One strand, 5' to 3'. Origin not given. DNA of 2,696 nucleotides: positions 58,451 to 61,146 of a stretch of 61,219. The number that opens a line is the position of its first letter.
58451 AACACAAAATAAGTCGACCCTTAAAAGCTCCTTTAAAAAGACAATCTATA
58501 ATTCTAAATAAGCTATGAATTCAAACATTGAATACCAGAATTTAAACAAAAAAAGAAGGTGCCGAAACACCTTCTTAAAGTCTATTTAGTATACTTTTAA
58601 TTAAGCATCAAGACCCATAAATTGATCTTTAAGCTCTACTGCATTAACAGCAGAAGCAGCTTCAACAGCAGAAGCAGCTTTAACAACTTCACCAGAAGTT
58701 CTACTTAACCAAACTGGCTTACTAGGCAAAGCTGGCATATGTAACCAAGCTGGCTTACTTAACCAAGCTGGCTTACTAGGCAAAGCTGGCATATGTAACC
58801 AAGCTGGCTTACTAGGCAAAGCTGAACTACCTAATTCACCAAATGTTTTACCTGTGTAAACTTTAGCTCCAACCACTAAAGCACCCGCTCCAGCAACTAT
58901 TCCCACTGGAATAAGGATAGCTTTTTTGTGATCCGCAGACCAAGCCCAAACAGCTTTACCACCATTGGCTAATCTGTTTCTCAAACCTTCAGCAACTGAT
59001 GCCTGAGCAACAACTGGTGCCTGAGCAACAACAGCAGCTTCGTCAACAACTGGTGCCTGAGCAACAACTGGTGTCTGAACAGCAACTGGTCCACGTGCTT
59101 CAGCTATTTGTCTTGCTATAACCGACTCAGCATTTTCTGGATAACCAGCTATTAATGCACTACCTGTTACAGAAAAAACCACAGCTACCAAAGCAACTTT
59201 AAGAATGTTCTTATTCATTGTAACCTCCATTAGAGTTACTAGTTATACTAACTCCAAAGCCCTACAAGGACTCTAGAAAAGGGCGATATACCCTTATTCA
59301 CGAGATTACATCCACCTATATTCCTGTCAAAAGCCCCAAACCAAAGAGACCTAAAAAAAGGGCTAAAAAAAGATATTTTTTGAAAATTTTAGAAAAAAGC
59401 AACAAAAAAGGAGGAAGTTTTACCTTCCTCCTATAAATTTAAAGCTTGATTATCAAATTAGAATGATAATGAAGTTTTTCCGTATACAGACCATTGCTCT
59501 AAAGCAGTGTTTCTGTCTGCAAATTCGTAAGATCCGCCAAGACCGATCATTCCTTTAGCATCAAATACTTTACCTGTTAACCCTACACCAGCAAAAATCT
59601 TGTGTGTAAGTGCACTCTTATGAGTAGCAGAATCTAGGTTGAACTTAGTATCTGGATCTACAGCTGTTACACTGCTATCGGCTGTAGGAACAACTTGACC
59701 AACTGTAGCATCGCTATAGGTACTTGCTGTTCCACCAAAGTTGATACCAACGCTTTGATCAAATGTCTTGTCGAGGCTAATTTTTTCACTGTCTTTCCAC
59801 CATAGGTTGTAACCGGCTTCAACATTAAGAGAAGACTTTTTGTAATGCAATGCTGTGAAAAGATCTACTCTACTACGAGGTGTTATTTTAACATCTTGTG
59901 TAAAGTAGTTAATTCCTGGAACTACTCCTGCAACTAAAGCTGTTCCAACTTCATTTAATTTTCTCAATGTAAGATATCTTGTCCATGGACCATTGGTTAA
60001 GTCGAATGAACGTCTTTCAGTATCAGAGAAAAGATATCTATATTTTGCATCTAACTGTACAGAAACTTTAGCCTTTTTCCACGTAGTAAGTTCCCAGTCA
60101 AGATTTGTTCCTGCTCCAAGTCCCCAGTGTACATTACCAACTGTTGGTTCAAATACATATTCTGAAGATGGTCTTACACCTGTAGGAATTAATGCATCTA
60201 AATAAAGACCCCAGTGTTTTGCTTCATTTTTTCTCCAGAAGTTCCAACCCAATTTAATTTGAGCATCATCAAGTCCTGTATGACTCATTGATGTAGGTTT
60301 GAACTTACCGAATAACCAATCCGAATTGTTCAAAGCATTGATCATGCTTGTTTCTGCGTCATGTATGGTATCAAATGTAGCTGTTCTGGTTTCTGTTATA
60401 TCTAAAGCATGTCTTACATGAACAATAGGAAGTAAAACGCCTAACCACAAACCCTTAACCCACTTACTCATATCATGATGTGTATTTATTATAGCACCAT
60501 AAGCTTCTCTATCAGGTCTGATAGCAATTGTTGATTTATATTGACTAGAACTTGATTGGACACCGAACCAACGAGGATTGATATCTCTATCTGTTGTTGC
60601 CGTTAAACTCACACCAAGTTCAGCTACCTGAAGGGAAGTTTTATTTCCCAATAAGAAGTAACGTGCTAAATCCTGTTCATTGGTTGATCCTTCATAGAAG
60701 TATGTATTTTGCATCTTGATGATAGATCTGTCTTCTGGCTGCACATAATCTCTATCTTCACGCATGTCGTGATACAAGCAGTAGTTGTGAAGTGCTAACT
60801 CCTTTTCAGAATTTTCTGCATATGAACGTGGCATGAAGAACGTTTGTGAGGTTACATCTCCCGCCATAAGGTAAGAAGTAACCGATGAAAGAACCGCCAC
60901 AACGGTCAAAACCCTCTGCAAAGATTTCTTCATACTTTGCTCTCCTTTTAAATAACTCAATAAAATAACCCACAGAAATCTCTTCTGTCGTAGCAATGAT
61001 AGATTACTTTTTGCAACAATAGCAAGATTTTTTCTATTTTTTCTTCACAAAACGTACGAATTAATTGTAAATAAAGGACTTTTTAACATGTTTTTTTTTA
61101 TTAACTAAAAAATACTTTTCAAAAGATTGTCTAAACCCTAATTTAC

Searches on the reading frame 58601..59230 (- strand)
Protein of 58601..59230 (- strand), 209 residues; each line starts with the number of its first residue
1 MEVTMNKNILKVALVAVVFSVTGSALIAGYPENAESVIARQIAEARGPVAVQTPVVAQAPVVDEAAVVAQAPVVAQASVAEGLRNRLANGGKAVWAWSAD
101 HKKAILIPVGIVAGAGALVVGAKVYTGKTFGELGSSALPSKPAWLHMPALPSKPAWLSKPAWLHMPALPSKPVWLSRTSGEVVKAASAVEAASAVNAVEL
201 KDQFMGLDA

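Call 11: search_protein_families(library=pfam, proteins=[window:58601-59230:-], max_evalue=0.01)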
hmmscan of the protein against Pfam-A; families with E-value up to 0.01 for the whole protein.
window:58601-59230:- (209 aa): 0 families

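Call 33: find_encoding_contigs(protein=window:58601-59230:-, flank=10000, max_places=5)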
Protein window:58601-59230:- (209 aa): no gene with exactly this product is on record in the collection.

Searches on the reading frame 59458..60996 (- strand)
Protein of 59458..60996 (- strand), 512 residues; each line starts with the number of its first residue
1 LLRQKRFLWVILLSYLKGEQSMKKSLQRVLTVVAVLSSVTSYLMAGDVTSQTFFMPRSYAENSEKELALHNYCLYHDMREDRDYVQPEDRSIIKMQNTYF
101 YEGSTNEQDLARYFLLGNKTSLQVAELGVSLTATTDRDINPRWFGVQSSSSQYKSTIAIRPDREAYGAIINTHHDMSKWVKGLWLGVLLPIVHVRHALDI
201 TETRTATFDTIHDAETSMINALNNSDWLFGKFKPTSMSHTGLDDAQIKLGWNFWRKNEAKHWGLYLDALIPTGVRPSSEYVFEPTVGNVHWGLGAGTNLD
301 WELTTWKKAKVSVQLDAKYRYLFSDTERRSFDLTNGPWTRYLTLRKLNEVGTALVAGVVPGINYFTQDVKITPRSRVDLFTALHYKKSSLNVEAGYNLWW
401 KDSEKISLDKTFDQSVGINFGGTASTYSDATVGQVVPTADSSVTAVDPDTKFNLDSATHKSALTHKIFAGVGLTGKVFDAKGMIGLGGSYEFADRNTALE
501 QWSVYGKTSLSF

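Call 11: search_protein_families(library=pfam, proteins=[window:59458-60996:-], max_evalue=0.01)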
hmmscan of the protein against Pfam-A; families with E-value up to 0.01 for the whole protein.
window:59458-60996:- (512 aa): 1 family
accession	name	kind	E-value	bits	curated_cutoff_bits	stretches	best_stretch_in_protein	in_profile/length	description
PF17403.7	Nrap_D2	-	0.0075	16.5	33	0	5-65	27-89/151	Nrap protein PAP/OAS-like domain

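Call 32: find_encoding_contigs(protein=window:59458-60996:-, flank=10000, max_places=5)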
Protein window:59458-60996:- (512 aa): no gene with exactly this product is on record in the collection.

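Call 60: find_encoding_contigs(protein=window:59458-60933:-, flank=10000, max_places=4)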
Protein window:59458-60933:- (491 aa): 4 contigs read that carry it; 3 places shown.
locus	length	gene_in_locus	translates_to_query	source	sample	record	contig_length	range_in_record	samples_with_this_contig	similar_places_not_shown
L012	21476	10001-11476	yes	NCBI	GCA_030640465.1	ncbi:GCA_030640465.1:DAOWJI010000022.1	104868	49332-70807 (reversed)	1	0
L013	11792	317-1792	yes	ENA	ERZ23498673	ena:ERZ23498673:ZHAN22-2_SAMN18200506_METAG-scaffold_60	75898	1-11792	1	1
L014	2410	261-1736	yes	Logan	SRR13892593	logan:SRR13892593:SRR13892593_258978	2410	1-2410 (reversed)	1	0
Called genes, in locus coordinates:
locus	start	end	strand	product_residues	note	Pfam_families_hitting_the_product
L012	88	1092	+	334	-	PF01073:3Beta_HSD, PF01370:Epimerase, PF02719:Polysacc_synt_2, PF04321:RmlD_sub_bind, PF05368:NmrA, PF13460:NAD_binding_10 (weak), PF16363:GDP_Man_Dehyd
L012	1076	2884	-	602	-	PF02518:HATPase_c, PF13589:HATPase_c_3, PF01119:DNA_mis_repair, PF08676:MutL_C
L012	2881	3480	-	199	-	PF03968:LptD_N (faint)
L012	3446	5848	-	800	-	PF07244:POTRA, PF08479:POTRA_2 (faint), PF07244:POTRA, PF01103:Omp85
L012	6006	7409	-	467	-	-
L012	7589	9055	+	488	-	-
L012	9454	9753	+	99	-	PF07282:Cas12f1-like_TNB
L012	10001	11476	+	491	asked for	-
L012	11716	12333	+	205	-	-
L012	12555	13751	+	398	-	-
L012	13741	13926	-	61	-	-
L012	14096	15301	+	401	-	PF00324:AA_permease, PF13520:AA_permease_2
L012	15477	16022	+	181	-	-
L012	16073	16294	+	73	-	-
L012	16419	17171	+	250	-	PF13637:Ank_4 (faint), PF12796:Ank_2 (weak), PF13857:Ank_5 (faint), PF00023:Ank (faint), PF13606:Ank_3 (faint), PF12796:Ank_2 (weak)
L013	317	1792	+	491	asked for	-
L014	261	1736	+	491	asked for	-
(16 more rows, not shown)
